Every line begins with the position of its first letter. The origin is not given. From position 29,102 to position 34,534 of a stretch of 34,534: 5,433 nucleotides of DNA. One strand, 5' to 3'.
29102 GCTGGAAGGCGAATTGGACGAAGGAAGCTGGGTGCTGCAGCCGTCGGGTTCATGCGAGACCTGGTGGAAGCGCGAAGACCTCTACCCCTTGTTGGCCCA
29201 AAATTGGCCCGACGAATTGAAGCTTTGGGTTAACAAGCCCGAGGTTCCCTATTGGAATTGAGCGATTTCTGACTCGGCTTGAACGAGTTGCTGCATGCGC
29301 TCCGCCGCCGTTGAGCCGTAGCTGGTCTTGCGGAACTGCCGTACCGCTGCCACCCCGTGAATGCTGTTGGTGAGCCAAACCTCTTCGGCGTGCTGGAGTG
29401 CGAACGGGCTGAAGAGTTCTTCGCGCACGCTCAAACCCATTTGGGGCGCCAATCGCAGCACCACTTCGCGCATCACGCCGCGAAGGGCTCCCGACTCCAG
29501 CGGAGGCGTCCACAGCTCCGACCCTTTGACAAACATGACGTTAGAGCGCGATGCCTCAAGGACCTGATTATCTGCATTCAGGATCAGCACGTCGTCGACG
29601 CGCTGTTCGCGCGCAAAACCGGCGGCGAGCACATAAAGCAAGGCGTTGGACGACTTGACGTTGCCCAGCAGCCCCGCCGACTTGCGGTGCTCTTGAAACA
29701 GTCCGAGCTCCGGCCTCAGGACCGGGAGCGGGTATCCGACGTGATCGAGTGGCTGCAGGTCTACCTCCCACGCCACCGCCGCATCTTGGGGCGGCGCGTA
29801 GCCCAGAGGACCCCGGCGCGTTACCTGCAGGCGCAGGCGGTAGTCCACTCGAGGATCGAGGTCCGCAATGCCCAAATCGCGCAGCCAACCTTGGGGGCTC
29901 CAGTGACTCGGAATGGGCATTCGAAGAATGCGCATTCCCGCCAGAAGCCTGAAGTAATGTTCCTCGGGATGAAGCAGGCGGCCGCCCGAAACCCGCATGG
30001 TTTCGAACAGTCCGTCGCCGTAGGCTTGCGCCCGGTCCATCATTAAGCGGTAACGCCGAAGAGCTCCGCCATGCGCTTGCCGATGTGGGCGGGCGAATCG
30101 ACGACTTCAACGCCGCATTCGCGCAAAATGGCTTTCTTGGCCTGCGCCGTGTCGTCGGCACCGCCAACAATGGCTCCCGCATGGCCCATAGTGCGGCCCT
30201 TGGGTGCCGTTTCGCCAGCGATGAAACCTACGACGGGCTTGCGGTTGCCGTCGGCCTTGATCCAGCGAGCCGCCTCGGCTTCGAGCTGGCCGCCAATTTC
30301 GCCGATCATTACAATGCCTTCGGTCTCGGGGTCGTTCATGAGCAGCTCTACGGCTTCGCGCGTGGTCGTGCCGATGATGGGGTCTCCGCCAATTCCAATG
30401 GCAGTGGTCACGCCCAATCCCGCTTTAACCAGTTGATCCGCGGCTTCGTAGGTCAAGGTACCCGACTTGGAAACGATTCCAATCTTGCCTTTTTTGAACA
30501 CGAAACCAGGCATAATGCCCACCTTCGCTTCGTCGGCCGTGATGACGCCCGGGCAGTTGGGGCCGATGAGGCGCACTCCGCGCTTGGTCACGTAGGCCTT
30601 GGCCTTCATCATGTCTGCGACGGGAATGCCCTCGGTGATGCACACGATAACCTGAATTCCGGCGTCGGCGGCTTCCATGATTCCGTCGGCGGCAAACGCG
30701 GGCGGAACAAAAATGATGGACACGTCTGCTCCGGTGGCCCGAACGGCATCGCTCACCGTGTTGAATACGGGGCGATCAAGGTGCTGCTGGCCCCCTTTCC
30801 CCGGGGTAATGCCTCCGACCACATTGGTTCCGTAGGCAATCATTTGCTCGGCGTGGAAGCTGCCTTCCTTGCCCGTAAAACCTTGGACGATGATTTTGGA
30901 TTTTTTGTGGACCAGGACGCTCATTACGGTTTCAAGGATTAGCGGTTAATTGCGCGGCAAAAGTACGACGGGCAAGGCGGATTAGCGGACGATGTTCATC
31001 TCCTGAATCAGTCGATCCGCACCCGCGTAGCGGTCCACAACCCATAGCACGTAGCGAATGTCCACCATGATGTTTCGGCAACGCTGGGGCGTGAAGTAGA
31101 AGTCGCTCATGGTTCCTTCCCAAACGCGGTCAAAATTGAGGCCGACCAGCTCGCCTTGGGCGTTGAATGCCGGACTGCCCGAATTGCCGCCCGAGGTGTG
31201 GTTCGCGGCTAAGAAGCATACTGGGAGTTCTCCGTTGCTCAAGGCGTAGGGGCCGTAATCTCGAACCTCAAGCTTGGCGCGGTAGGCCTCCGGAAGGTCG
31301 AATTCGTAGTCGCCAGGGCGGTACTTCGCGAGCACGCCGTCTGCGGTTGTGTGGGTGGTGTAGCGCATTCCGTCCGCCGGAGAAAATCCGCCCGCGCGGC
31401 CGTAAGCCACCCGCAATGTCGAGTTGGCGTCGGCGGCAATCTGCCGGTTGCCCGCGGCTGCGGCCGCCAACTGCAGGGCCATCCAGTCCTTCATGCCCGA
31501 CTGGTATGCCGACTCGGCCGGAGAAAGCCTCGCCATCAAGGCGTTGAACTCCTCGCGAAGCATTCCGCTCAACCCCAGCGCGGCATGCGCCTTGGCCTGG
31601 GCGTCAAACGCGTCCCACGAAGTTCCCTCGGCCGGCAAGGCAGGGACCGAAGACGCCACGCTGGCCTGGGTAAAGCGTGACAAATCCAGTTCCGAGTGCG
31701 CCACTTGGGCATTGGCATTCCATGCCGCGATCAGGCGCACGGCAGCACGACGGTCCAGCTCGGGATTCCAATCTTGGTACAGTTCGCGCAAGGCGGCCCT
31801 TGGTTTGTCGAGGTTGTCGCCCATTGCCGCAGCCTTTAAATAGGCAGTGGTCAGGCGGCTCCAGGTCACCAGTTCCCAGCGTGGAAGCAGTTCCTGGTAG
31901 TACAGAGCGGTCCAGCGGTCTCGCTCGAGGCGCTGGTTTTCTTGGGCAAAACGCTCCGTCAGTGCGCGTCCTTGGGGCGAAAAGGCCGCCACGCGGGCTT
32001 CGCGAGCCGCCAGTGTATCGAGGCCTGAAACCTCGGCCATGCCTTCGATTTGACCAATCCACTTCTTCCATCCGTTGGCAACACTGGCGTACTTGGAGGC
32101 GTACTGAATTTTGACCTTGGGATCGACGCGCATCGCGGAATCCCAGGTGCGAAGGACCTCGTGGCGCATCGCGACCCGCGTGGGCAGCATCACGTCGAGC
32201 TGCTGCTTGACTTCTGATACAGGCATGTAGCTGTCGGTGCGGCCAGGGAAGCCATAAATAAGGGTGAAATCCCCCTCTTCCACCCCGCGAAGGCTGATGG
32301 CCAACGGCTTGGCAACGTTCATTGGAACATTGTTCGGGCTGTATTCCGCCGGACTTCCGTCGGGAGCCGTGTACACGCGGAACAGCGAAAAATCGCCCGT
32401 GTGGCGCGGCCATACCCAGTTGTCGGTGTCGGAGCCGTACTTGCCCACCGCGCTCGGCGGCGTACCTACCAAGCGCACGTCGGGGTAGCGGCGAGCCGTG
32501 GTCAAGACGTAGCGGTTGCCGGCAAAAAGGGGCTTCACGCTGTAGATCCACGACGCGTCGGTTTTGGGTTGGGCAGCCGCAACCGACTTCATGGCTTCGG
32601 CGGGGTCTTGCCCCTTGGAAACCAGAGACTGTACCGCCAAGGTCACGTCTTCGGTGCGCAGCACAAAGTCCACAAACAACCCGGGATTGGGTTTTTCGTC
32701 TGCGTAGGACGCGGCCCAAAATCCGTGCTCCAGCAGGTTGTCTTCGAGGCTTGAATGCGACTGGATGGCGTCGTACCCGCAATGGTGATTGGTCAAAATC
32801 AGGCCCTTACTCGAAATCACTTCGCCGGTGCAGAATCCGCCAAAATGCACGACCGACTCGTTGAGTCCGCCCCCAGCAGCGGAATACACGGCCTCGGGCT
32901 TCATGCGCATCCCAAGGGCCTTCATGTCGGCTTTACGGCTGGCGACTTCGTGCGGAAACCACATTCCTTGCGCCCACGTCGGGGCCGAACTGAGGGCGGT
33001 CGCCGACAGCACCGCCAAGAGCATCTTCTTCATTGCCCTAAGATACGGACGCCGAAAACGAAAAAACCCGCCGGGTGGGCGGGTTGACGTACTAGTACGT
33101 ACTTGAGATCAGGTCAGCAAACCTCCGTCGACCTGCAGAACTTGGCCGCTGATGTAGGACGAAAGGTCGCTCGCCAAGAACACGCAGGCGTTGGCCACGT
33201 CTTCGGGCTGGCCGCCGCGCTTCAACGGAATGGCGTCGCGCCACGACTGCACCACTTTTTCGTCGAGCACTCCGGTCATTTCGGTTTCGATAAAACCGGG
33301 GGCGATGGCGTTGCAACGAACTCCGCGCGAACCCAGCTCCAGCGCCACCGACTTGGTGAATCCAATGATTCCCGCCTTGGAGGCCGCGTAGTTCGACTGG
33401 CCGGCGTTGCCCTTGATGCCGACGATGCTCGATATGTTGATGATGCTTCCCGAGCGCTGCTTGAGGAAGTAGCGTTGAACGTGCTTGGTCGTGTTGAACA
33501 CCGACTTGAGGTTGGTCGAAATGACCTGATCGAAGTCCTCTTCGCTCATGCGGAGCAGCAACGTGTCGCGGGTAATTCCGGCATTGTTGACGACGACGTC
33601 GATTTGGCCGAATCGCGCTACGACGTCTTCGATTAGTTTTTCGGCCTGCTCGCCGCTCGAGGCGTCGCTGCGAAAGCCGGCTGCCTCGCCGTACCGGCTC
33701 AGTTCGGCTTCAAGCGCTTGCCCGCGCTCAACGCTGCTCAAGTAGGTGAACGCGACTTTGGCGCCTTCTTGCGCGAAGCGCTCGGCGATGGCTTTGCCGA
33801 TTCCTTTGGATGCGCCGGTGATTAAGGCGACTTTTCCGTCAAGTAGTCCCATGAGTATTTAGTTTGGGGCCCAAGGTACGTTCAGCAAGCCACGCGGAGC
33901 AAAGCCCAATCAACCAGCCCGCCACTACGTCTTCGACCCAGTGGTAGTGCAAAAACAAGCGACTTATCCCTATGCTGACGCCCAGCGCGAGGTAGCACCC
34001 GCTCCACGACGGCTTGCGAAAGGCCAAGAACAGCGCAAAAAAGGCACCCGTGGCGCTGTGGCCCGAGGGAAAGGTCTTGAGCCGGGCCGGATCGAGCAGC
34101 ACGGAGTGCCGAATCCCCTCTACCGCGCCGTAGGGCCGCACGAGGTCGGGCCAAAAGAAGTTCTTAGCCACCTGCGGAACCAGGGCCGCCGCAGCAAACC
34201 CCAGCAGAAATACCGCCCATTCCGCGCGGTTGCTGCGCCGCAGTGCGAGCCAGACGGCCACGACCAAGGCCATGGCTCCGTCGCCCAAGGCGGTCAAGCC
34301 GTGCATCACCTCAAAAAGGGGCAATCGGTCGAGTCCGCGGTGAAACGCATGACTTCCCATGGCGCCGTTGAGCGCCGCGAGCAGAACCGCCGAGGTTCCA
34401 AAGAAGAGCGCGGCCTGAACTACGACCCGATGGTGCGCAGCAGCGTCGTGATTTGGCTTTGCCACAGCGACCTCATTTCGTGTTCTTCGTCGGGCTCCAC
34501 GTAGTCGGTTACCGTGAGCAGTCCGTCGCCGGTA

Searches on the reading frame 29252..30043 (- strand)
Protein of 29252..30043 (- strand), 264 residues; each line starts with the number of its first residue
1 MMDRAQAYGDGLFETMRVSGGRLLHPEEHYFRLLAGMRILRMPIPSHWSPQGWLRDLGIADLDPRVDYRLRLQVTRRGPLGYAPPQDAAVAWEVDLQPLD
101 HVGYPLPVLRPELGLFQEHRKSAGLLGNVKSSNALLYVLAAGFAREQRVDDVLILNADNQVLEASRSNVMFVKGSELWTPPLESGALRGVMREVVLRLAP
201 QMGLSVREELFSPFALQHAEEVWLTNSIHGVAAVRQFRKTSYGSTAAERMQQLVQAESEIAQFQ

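Call 47: search_protein_families(library=pfam, proteins=[window:29252-30043:-], max_evalue=0.001)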
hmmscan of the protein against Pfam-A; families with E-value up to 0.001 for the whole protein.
window:29252-30043:- (264 aa): 1 family
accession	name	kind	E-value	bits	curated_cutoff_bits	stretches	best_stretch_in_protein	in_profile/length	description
PF01063.24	Aminotran_4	-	1.1e-46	159.9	28.5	1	11-236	1-222/223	Amino-transferase class IV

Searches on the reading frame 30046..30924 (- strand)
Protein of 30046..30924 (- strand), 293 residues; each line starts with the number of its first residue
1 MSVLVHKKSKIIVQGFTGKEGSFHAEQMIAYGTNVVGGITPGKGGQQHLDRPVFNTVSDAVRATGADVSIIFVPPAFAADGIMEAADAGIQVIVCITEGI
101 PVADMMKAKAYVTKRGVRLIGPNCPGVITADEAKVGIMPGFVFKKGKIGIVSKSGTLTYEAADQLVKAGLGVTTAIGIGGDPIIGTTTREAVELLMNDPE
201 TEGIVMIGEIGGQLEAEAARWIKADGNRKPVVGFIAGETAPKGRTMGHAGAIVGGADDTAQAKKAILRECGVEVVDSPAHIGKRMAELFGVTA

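Call 51: search_protein_families(library=pfam, proteins=[window:30046-30924:-], max_evalue=0.001)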
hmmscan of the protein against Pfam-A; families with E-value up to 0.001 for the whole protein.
window:30046-30924:- (293 aa): 4 families
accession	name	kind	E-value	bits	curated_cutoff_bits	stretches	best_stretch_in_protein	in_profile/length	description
PF02629.25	CoA_binding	-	5.4e-30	104.4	22.3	1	7-99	2-97/97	CoA binding domain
PF00549.24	Ligase_CoA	-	1.4e-21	77.4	24.5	1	151-269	1-124/128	CoA-ligase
PF13607.11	Succ_CoA_lig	-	4.5e-12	46.3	27.4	1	145-278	1-128/138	Succinyl-CoA ligase like flavodoxin domain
PF13380.12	CoA_binding_2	-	6.1e-08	33.5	22.8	1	21-128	16-114/116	CoA binding domain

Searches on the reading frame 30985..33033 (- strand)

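Call 51: search_protein_families(library=pfam, proteins=[window:30985-33033:-], max_evalue=0.001)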
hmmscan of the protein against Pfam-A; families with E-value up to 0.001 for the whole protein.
window:30985-33033:- (683 aa): 3 families
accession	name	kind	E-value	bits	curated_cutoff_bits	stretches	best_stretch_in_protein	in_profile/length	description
PF10459.15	Peptidase_S46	-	7.7e-181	603.7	22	1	22-681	3-698/698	Peptidase S46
PF13365.12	Trypsin_2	-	1.6e-08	35.8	27.6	1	608-632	120-144/144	Trypsin-like peptidase domain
PF00089.32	Trypsin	-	1.2e-05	25.7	20.6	0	65-90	21-50/220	Trypsin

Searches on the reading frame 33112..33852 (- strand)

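Call 51: search_protein_families(library=pfam, proteins=[window:33112-33852:-], max_evalue=0.001)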
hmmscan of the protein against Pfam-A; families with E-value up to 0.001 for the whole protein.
window:33112-33852:- (247 aa): 4 families
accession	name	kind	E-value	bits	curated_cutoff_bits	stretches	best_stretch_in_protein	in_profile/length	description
PF13561.12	adh_short_C2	-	6.4e-75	252.2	27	1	13-245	1-235/236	Enoyl-(Acyl carrier protein) reductase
PF00106.31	adh_short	-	2.8e-62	210.1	26.6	1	7-198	1-192/195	short chain dehydrogenase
PF08659.16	KR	-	7.7e-20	72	22.6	1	9-160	3-154/180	KR domain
PF23441.1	SDR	-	4.7e-08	33.2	27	1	8-245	9-255/258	SDR-like rossmann domain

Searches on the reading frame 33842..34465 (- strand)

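Call 51: search_protein_families(library=pfam, proteins=[window:33842-34465:-], max_evalue=0.001)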
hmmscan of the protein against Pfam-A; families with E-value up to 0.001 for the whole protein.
window:33842-34465:- (208 aa): 2 families
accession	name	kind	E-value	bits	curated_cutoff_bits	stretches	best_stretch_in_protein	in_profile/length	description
PF01569.27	PAP2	-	7.2e-18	65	27.2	1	85-194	4-121/130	PAP2 superfamily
PF14378.12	PAP2_3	-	1.9e-05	25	27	1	65-193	43-190/190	PAP2 superfamily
